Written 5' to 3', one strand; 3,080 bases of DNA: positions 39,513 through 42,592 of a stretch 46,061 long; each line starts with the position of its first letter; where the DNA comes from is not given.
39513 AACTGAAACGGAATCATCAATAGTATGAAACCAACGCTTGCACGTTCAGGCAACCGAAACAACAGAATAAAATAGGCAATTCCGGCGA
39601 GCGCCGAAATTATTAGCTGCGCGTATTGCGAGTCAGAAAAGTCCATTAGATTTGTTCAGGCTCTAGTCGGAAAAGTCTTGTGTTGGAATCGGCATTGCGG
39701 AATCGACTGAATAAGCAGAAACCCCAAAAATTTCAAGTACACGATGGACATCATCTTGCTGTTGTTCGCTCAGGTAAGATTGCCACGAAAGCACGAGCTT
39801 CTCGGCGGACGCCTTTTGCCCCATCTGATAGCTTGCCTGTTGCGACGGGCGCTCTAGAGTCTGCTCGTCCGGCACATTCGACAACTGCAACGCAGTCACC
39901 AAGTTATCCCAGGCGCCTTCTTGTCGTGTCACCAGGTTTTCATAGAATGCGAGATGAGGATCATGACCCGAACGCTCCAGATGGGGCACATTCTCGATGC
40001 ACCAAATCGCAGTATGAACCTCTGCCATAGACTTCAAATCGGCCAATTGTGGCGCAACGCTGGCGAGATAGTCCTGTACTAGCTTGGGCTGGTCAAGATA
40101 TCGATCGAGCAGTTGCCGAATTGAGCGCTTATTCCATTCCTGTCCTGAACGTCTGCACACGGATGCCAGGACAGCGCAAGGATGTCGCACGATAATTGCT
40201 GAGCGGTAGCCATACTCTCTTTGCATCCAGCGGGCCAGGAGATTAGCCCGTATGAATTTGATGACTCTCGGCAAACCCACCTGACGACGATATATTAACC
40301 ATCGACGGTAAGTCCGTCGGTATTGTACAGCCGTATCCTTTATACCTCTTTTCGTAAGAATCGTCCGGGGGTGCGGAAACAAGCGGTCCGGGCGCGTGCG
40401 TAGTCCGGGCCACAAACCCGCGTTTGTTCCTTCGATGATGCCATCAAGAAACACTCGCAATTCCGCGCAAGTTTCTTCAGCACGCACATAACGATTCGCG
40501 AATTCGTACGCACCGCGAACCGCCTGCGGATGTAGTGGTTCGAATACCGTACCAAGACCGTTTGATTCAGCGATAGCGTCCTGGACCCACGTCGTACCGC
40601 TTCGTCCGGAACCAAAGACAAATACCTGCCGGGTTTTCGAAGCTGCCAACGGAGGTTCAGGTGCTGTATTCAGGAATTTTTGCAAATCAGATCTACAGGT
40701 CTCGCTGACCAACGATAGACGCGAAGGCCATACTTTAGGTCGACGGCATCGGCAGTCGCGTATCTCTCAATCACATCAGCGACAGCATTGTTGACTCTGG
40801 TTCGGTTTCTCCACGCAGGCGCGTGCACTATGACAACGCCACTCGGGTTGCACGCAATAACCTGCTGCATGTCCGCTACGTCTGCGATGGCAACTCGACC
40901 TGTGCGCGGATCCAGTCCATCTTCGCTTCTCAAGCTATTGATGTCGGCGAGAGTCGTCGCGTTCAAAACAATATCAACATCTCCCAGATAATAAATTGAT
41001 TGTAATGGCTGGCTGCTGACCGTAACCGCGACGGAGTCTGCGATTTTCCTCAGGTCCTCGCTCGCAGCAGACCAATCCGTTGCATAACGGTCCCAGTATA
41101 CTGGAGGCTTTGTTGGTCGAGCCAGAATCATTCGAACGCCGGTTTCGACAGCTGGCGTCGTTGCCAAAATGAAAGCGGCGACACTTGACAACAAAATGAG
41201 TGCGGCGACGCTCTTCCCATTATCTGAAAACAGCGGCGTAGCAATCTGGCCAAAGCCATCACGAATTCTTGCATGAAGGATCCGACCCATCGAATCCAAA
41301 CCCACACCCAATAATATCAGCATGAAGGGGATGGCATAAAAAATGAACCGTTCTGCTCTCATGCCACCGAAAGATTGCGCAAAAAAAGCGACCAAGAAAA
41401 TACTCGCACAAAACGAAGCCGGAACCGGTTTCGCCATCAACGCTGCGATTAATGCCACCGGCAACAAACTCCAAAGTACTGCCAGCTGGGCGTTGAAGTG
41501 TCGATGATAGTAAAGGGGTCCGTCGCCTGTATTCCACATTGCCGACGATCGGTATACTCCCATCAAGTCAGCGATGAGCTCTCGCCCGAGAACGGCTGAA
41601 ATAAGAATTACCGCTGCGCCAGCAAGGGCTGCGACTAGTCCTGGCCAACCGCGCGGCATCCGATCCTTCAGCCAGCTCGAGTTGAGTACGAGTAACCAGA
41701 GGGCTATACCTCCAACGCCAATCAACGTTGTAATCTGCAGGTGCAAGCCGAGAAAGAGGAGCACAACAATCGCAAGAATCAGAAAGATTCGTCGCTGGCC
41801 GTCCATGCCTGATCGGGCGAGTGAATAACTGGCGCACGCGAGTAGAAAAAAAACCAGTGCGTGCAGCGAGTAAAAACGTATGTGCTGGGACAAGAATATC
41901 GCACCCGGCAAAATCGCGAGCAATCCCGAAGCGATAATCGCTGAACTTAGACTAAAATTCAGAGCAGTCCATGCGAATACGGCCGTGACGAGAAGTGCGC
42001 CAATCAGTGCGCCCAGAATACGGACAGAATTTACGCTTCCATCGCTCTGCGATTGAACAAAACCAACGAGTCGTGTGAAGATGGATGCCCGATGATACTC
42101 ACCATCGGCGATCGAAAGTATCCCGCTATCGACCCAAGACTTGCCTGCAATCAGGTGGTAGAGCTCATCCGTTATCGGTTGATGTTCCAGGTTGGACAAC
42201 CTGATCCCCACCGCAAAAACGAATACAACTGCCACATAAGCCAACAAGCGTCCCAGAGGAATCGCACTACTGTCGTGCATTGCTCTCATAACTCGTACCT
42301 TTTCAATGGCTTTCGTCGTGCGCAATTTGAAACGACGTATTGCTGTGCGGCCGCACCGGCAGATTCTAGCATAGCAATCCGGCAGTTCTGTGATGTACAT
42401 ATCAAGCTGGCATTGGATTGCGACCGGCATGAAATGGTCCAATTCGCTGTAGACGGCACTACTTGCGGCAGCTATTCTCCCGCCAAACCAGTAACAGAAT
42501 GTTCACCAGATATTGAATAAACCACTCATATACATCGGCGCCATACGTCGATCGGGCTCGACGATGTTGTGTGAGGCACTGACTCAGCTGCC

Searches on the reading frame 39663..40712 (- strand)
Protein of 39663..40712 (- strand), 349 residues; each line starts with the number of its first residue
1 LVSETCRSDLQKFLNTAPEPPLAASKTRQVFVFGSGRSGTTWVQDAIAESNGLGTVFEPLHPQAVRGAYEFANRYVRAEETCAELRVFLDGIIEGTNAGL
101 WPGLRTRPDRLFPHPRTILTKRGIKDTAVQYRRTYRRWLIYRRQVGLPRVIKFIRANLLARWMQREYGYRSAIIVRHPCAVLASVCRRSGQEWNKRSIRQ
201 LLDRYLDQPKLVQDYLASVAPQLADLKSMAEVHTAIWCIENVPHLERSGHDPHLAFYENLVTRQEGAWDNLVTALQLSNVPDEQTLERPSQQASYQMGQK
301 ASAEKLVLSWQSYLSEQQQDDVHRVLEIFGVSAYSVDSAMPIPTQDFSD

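Call 67: search_protein_families(library=pfam, proteins=[window:39663-40712:-], max_evalue=0.05)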
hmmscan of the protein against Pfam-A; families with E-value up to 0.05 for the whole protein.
window:39663-40712:- (349 aa): 1 family
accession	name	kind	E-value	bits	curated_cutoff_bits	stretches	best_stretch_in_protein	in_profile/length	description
PF13469.12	Sulfotransfer_3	-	3.8e-05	24.5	27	1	30-71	2-31/216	Sulfotransferase family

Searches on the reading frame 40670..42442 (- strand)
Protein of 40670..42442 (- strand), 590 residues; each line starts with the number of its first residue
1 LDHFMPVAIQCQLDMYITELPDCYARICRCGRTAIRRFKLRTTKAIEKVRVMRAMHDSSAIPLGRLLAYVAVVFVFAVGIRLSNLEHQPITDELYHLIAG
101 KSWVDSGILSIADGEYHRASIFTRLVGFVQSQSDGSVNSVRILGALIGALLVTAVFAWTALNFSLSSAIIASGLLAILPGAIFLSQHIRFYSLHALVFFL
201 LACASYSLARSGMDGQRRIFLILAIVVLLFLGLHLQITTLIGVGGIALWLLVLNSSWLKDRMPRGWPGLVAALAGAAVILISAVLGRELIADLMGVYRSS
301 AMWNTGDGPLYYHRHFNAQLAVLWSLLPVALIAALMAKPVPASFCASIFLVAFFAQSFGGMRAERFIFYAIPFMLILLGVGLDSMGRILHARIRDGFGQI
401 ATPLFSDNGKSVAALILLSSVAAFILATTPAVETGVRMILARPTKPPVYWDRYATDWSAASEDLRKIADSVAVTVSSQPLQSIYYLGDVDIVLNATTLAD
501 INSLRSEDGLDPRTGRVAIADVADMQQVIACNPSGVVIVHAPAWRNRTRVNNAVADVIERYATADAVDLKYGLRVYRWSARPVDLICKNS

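Call 67: search_protein_families(library=pfam, proteins=[window:40670-42442:-], max_evalue=0.05)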
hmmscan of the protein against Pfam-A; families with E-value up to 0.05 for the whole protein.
window:40670-42442:- (590 aa): 1 family
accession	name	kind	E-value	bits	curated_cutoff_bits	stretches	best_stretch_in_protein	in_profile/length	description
PF03901.23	Glyco_transf_22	-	0.018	14.7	23.8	1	307-401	254-335/414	Alg9-like mannosyltransferase family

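Call 75: search_protein_families(library=ncbifam, proteins=[window:40670-42442:-], max_evalue=0.00001)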
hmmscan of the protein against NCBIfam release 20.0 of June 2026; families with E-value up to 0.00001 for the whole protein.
window:40670-42442:- (590 aa): 0 families
